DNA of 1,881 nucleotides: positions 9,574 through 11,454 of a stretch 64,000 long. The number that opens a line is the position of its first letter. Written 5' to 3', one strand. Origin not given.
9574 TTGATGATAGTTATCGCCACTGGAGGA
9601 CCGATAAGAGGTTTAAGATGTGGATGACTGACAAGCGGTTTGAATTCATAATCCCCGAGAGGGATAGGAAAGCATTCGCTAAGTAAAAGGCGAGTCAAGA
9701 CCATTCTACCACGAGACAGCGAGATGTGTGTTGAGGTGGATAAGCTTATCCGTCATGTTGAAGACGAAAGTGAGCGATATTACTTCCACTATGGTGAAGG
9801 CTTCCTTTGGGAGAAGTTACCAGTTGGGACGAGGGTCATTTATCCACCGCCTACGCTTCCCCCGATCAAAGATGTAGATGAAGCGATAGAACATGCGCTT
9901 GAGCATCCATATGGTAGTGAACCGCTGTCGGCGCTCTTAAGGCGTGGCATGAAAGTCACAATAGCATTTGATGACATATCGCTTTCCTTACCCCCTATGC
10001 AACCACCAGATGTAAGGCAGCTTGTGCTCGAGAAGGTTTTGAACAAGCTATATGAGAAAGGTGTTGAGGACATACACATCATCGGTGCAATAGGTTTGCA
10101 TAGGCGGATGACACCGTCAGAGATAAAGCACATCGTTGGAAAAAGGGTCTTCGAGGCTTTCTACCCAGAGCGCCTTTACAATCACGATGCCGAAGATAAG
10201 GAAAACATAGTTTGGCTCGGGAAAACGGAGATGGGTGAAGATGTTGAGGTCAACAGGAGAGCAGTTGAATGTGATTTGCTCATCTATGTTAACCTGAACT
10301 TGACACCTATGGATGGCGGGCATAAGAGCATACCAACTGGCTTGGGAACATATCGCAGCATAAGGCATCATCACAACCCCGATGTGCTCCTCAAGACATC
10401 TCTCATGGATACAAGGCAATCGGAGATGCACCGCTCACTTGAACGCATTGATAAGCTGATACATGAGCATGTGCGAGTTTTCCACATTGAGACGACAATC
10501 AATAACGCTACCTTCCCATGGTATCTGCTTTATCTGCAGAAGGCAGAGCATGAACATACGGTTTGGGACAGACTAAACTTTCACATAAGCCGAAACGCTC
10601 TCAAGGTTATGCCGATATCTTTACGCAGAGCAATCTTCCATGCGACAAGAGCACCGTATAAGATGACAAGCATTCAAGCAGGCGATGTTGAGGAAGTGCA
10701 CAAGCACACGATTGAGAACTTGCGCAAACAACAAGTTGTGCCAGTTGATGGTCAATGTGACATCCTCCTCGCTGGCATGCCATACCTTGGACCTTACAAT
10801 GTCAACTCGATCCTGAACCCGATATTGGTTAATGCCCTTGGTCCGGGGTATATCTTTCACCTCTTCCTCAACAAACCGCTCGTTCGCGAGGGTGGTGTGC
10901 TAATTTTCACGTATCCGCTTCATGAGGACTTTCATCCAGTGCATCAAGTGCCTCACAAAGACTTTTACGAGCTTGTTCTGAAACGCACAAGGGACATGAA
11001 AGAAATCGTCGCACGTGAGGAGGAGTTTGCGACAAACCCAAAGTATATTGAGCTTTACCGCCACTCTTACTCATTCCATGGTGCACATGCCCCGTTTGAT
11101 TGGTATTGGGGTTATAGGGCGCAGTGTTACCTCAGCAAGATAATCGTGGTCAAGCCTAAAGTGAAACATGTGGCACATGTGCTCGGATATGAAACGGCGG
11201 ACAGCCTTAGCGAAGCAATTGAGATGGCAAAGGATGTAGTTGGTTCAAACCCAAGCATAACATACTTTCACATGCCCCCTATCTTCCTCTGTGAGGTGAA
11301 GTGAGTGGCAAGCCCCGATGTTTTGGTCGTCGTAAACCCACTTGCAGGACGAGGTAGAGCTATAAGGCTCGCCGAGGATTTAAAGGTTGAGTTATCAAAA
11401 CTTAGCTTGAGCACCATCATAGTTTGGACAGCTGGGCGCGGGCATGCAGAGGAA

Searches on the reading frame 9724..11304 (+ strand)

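Call 67: search_protein_families(library=pfam, proteins=[window:9724-11304:+], max_evalue=0.00001)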
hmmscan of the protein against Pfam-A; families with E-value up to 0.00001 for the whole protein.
window:9724-11304:+ (526 aa): 1 family
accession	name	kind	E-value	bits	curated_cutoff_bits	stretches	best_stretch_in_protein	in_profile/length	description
PF09861.14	Lar_N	-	7.4e-42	143.3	23.3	1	38-219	17-194/204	Lactate racemase N-terminal domain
